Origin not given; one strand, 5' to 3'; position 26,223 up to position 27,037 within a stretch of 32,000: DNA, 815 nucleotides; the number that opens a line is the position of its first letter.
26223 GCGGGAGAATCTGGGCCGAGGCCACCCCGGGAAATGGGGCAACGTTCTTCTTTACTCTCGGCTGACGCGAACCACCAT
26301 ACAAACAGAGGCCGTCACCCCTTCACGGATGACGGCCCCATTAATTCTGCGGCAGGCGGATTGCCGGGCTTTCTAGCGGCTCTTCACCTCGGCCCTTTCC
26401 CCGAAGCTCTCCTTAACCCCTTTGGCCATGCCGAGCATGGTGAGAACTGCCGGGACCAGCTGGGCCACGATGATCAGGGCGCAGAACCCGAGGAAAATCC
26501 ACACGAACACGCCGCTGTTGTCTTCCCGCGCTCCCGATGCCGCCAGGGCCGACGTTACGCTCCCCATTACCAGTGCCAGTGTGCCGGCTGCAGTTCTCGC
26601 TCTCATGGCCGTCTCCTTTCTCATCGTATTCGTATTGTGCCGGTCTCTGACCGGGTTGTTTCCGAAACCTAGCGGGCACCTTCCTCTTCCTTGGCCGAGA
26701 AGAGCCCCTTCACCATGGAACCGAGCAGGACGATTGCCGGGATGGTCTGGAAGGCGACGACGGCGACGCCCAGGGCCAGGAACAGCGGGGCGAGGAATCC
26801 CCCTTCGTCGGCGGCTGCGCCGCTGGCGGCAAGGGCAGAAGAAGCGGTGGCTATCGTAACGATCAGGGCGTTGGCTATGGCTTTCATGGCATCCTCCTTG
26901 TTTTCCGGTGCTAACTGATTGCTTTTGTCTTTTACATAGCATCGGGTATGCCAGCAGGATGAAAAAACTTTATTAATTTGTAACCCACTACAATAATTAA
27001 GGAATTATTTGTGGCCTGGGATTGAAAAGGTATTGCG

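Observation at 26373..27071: Sigma-54-driven tandem pair of paralogous ~70-aa signal-peptide/TM proteins with no family I can name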

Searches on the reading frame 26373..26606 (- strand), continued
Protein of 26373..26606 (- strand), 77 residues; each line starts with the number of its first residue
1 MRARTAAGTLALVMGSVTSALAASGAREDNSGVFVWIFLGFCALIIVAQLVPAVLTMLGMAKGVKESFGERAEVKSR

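Call 92: find_homologous_proteins(query=A3, max_evalue=0.001)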
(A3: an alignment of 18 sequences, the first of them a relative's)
Query A3 (18 sequences) (81 aa, profile of the alignment): 1435 proteins with E <= 0.001 among 8000 candidates; the best 120 are listed.
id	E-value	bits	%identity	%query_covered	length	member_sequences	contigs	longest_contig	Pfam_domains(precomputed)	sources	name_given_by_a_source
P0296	6.9e-29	117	55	88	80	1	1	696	-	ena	-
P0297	7.4e-29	117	52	75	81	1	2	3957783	-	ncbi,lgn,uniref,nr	ncbi:hypothetical protein [Geobacter sp. DSM 9736]|uniref:hypothetical protein n=1 Tax=Geobacter sp.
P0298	1.1e-28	117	53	100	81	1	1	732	-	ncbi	-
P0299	1.5e-28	116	52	81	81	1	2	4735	-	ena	-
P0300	1.7e-28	116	50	99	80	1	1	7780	-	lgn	-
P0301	2.0e-28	116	48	96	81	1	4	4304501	-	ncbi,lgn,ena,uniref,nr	ncbi:hypothetical protein Geob_1596 [Geotalea daltonii FRC-32]|uniref:Uncharacterized protein n=1 Ta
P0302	2.8e-28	115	53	81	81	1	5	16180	-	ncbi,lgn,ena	-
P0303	2.9e-28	115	57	78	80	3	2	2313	-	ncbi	-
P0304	3.0e-28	115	52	81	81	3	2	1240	-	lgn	-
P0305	3.6e-28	115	48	96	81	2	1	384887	-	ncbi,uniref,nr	ncbi:hypothetical protein [Geotalea sp. SG265]|uniref:hypothetical protein n=1 Tax=Geotalea sp. SG26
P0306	4.0e-28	115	49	90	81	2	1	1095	-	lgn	-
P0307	5.3e-28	114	47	100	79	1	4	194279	-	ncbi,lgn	-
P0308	5.8e-28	114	58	80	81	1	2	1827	-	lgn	-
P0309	7.2e-28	114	49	100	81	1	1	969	-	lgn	-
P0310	9.0e-28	114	51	100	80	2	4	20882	-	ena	-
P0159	2.3e-27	112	100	100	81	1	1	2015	-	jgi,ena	-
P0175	6.4e-26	108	49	100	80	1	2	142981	-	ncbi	ncbi:MAG: hypothetical protein WA133_13865 [Syntrophales bacterium]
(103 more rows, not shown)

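Call 94: find_encoding_contigs(protein=P0175, flank=6000, max_places=1)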
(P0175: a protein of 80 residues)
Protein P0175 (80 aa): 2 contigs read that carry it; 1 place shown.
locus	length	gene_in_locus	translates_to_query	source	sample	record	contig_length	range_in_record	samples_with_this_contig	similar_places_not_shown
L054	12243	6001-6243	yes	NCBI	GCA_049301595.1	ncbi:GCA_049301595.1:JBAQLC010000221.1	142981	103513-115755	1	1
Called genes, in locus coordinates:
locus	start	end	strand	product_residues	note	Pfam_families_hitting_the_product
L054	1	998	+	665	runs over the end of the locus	PF00999:Na_H_Exchanger, PF02254:TrkA_N, PF02080:TrkA_C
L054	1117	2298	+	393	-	PF02636:Methyltransf_28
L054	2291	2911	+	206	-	PF02525:Flavodoxin_2, PF03358:FMN_red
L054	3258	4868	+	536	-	PF00672:HAMP, PF00512:HisKA, PF02518:HATPase_c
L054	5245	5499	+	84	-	-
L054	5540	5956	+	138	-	-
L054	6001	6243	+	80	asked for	-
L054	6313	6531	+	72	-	PF28260:DVU_0533 (weak)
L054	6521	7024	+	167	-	PF02085:Cytochrom_CIII (faint)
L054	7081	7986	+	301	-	PF12838:Fer4_7 (faint), PF12797:Fer4_2 (faint), PF12837:Fer4_6 (faint), PF13247:Fer4_11, PF13237:Fer4_10 (weak), PF13187:Fer4_9 (weak)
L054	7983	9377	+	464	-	-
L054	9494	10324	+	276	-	-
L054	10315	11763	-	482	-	PF00072:Response_reg, PF00158:Sigma54_activat, PF14532:Sigma54_activ_2, PF07724:AAA_2 (weak), PF07728:AAA_5, PF25601:AAA_lid_14, PF02954:HTH_8 (weak)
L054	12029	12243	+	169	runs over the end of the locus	-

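Call 96: predict_structure(alignment_id=A2)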
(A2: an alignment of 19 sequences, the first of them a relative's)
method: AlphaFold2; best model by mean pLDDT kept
length: 77 residues; sequences in the alignment: 19
mean_pLDDT: 69.4   pTM: 0.38
mean pLDDT of the five models: 69.4, 68.2, 67.8, 67.5, 59.7
residues with pLDDT >= 90: 4; 70-90: 27; 50-70: 43; < 50: 3
segments of 3 or more residues with pLDDT < 50: none
pLDDT, mean of each block of 10 residues (from residue 1): 56 62 59 79 89 86 66 53
secondary structure, 60 per line:
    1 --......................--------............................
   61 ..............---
elements in order: H3-24 H33-74

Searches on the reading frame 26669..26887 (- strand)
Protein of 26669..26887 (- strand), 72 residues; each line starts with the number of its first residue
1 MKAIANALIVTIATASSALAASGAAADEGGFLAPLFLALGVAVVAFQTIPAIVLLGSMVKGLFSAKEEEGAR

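Call 3: search_protein_families(library=pfam, proteins=[window:26672-26887:-], max_evalue=10)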
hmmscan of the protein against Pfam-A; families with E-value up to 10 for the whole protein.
seq(72 aa): 0 families

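Call 4: search_protein_families(library=ncbifam, proteins=[window:26672-26887:-], max_evalue=10)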
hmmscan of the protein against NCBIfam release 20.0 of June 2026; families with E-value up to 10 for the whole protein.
seq(72 aa): 1 family
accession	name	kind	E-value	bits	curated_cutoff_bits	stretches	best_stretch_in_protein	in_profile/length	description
NF008666.0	PRK11667.1-4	equivalog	0.1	12.7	201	1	3-32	12-41/153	hypothetical protein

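Call 8: find_homologous_proteins(query=window:26672-26887:-, max_evalue=0.01)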
Query seq(72 aa) (72 aa): 12 proteins with E <= 0.01 among 32 candidates.
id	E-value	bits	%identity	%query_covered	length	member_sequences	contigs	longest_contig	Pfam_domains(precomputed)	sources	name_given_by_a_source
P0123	4.6e-33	129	100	100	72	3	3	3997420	-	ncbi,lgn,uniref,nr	ncbi:hypothetical protein GeomeDRAFT_1058 [Geobacter metallireducens RCH3]|uniref:Uncharacterized pr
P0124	7.5e-31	122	94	99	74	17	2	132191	-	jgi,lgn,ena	-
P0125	4.1e-30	120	92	100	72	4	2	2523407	-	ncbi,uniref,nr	ncbi:hypothetical protein KI811_09755 [Geobacter hydrogenophilus]|uniref:Uncharacterized protein n=1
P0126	1.1e-29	118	89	100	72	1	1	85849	-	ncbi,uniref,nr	ncbi:hypothetical protein [Geobacter grbiciae]|uniref:hypothetical protein n=1 Tax=Geobacter grbicia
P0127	2.4e-29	117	92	99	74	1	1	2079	-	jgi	-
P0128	8.5e-26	106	81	100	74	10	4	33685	-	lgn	-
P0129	2.5e-25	105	79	100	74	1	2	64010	-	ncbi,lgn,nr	ncbi:MAG: hypothetical protein ED859_11520 [Desulfuromonadales bacterium]|nr:MAG: hypothetical prote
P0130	3.2e-25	104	79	100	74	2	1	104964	-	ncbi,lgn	-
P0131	5.0e-25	104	84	94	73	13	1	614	-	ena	-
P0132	2.9e-24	101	84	94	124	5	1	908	-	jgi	-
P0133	8.5e-18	81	76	63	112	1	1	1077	-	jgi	-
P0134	1.5e-16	77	61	100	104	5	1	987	-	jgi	jgi:hypothetical protein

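Call 83: search_protein_families(library=phrogs, proteins=[window:26669-26887:-], max_evalue=10)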
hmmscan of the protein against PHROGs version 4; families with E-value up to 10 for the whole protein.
window:26669-26887:- (72 aa): 2 families
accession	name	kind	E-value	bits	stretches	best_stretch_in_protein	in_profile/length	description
phrog_20289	-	unknown function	0.088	14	1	3-43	8-49/50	-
phrog_9801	-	unknown function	1.9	9.8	1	6-48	12-52/84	-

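Call 84: search_protein_families(library=padloc, proteins=[window:26669-26887:-], max_evalue=10)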
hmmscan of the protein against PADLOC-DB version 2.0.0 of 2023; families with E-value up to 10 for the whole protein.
window:26669-26887:- (72 aa): 0 families
